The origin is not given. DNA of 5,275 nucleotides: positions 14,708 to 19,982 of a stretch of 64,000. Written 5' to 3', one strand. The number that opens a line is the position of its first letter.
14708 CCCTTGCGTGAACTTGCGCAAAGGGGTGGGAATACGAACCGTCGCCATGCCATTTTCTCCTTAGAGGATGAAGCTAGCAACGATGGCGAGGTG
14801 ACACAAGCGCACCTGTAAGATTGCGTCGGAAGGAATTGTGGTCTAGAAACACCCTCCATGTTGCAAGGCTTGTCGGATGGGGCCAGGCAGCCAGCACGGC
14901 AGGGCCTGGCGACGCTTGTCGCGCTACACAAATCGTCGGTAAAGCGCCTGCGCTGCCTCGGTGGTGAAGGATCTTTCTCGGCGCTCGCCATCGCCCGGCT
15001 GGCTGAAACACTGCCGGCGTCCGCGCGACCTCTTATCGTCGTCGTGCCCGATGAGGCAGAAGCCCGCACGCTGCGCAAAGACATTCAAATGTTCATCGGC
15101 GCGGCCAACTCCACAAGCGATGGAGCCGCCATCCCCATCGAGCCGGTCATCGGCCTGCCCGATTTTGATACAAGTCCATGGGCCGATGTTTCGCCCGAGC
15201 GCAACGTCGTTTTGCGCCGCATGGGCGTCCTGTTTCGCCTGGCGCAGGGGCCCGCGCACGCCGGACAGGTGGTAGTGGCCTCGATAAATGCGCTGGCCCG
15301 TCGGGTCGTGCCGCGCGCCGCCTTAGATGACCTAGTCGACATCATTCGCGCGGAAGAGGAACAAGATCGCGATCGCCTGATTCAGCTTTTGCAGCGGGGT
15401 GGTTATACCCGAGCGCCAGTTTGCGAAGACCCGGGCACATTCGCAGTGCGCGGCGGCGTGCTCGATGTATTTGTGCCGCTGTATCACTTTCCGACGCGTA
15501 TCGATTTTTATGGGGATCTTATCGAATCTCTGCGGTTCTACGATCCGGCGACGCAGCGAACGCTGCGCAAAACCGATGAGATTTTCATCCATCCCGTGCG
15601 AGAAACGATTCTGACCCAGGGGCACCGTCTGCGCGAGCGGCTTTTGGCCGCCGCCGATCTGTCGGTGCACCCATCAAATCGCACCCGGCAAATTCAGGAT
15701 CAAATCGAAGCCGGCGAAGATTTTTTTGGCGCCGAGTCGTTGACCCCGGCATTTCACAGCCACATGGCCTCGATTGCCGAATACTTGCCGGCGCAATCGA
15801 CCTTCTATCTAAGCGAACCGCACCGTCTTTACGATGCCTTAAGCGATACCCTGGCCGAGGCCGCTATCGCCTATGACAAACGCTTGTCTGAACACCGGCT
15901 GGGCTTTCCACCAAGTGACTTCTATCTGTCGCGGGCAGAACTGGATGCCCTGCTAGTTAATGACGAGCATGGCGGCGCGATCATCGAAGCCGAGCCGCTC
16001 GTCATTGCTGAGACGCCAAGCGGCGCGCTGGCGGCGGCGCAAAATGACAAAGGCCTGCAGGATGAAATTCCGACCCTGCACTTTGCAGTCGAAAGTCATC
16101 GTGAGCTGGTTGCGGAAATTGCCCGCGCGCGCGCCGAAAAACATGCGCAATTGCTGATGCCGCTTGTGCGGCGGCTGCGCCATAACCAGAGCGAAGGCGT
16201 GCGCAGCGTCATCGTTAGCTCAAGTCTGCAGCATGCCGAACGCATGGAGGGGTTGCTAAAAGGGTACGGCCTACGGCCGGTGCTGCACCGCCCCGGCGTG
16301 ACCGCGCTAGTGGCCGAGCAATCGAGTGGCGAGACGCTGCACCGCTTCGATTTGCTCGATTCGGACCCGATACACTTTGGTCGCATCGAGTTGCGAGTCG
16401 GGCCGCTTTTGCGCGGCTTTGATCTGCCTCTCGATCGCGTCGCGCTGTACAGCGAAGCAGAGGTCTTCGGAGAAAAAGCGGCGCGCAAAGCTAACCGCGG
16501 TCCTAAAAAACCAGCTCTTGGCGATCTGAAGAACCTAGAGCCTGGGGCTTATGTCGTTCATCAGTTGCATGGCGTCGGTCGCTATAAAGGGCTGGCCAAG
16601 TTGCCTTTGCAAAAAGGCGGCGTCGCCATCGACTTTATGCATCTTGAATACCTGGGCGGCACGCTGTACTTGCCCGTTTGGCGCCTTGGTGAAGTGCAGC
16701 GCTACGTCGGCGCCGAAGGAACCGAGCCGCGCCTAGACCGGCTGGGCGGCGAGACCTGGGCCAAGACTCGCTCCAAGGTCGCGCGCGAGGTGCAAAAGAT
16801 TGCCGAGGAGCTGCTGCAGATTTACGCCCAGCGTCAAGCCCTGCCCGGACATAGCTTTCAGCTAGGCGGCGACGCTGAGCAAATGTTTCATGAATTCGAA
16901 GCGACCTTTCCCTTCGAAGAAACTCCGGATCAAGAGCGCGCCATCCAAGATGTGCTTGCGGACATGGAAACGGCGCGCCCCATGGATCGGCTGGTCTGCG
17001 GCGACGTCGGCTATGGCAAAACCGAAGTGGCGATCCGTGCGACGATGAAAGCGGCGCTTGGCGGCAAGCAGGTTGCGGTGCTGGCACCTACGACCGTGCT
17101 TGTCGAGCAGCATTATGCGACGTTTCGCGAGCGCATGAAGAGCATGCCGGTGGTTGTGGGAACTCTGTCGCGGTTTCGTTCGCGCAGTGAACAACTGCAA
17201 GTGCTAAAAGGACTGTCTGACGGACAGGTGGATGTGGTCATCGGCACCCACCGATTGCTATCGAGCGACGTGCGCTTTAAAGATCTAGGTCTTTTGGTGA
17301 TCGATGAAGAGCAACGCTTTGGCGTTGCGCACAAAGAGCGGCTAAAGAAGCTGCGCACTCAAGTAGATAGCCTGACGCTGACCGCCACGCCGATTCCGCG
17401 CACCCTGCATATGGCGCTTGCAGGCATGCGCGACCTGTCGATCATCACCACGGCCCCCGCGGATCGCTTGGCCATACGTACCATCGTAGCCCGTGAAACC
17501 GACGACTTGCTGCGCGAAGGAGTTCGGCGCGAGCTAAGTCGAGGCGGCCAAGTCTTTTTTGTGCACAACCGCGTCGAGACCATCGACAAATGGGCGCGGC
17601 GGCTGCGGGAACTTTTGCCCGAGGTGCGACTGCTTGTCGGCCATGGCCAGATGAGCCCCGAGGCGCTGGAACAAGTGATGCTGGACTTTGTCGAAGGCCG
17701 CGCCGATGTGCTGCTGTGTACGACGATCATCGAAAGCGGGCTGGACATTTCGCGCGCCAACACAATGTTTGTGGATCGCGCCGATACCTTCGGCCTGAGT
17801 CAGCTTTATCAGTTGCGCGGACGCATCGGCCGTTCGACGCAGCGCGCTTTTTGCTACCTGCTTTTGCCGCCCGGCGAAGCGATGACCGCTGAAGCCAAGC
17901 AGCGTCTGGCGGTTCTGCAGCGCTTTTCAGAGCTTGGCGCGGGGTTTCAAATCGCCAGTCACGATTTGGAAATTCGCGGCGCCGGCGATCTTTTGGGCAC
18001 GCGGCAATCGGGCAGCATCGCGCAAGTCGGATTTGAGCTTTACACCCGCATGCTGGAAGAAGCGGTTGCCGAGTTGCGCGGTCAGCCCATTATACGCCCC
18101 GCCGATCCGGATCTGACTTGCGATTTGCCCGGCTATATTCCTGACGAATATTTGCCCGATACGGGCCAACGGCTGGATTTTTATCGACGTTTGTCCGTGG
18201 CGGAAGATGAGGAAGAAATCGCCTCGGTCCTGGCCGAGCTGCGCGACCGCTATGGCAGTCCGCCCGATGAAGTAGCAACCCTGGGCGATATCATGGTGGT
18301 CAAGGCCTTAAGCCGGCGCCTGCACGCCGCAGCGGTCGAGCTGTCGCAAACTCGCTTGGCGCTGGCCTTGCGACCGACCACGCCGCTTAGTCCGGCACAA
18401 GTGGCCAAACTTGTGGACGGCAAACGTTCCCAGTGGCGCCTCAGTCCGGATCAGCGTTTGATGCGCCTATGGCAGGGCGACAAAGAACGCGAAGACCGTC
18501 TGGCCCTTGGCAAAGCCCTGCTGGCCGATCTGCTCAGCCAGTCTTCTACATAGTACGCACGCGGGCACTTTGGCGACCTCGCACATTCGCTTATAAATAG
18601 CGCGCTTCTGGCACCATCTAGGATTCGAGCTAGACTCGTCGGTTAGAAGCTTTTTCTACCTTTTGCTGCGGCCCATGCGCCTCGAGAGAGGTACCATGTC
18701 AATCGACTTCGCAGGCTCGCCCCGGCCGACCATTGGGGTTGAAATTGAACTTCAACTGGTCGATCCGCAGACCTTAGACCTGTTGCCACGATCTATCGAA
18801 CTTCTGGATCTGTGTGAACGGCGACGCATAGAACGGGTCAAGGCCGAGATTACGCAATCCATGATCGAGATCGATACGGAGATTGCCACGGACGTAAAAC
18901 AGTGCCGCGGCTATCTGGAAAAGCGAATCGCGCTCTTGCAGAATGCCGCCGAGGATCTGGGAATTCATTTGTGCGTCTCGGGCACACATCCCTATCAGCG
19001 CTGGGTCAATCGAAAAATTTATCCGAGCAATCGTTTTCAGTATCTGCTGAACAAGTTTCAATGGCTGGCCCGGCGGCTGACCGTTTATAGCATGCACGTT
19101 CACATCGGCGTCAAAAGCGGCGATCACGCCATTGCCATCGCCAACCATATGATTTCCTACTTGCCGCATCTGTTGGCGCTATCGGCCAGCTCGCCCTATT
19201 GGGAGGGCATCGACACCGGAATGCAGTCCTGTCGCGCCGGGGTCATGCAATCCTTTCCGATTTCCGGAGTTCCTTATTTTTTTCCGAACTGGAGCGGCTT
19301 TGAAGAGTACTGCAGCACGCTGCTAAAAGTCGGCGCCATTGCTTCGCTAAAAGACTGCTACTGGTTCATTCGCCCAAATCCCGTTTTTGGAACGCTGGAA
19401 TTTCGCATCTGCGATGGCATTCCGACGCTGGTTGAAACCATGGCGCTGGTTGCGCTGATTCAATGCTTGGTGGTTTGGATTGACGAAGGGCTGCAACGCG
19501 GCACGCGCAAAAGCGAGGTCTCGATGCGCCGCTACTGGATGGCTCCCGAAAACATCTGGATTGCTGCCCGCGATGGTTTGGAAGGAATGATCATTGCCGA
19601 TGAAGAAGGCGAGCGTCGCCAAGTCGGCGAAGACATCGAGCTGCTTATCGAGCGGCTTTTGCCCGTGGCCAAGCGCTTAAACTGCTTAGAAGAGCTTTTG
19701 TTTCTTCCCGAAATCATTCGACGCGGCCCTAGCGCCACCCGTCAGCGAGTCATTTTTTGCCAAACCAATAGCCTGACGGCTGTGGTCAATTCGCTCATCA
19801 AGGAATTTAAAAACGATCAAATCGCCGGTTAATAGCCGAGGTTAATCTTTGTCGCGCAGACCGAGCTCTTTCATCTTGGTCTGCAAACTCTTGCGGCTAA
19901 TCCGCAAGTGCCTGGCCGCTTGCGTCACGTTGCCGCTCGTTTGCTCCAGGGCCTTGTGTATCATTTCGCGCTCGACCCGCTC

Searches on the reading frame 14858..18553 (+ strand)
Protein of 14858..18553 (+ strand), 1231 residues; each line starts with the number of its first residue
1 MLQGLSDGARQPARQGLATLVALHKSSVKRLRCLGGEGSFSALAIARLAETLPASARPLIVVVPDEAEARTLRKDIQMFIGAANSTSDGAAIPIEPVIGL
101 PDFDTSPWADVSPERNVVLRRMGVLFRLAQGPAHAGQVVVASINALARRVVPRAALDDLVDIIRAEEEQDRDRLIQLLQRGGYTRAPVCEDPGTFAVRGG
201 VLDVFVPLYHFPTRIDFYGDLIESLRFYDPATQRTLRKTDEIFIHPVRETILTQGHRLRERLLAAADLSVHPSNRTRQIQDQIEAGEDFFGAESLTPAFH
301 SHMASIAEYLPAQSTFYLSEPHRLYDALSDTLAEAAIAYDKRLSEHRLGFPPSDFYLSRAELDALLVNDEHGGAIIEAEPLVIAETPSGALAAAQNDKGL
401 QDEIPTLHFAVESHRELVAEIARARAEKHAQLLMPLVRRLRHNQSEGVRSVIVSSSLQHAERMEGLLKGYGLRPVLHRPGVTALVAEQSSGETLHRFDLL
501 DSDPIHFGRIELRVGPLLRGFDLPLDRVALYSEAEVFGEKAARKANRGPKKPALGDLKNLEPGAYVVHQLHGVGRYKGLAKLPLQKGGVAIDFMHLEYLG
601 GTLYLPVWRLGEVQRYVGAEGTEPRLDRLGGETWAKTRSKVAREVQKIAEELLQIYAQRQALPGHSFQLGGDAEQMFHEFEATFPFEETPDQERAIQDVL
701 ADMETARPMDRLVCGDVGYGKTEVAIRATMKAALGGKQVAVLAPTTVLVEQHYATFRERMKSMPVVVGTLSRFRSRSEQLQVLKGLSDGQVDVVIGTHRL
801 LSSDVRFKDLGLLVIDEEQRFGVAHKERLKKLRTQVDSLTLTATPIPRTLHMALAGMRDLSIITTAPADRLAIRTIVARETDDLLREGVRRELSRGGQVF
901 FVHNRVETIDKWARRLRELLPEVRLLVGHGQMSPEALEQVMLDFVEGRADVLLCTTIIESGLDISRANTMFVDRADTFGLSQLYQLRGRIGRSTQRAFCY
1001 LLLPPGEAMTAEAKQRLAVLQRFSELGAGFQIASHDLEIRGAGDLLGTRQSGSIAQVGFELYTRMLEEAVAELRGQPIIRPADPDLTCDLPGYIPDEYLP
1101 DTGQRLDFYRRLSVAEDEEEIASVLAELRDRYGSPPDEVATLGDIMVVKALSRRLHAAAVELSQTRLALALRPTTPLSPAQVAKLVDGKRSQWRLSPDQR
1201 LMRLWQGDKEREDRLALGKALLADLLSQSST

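Call 32: search_protein_families(library=pfam, proteins=[window:14858-18553:+], max_evalue=0.0001)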
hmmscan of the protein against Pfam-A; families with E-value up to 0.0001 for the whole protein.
window:14858-18553:+ (1231 aa): 7 families
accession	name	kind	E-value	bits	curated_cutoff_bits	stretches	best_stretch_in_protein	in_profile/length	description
PF00270.35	DEAD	-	5.2e-25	88.5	26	1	689-851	1-165/167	DEAD/DEAH box helicase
PF03461.20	TRCF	-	9e-22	77.7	25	1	1089-1181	2-94/95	TRCF domain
PF17757.6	UvrB_inter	-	4.1e-19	68.9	22.9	1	163-248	3-89/91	UvrB interaction domain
PF00271.37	Helicase_C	-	7.3e-18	65.3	23.5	1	889-993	10-109/110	Helicase conserved C-terminal domain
PF02559.22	CarD_TRCF_RID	-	1e-12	48.4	23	1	560-617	1-57/57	CarD-like/TRCF RID domain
PF04851.21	ResIII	-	4.5e-09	36.9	22.5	1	688-845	4-162/164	Type III restriction enzyme, res subunit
PF22590.2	Cas3-like_C_2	-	6.8e-05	23.5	27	0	896-994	2-105/106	CRISPR-associated nuclease/helicase Cas3, C-terminal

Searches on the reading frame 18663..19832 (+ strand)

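Call 9: search_protein_families(library=pfam, proteins=[window:18663-19832:+], max_evalue=0.0001)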
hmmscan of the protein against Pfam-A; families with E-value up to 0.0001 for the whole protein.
window:18663-19832:+ (389 aa): 1 family
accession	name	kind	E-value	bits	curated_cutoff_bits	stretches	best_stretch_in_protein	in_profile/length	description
PF04107.18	GCS2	-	6.4e-56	190.3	21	1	25-306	2-291/291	Glutamate-cysteine ligase family 2(GCS2)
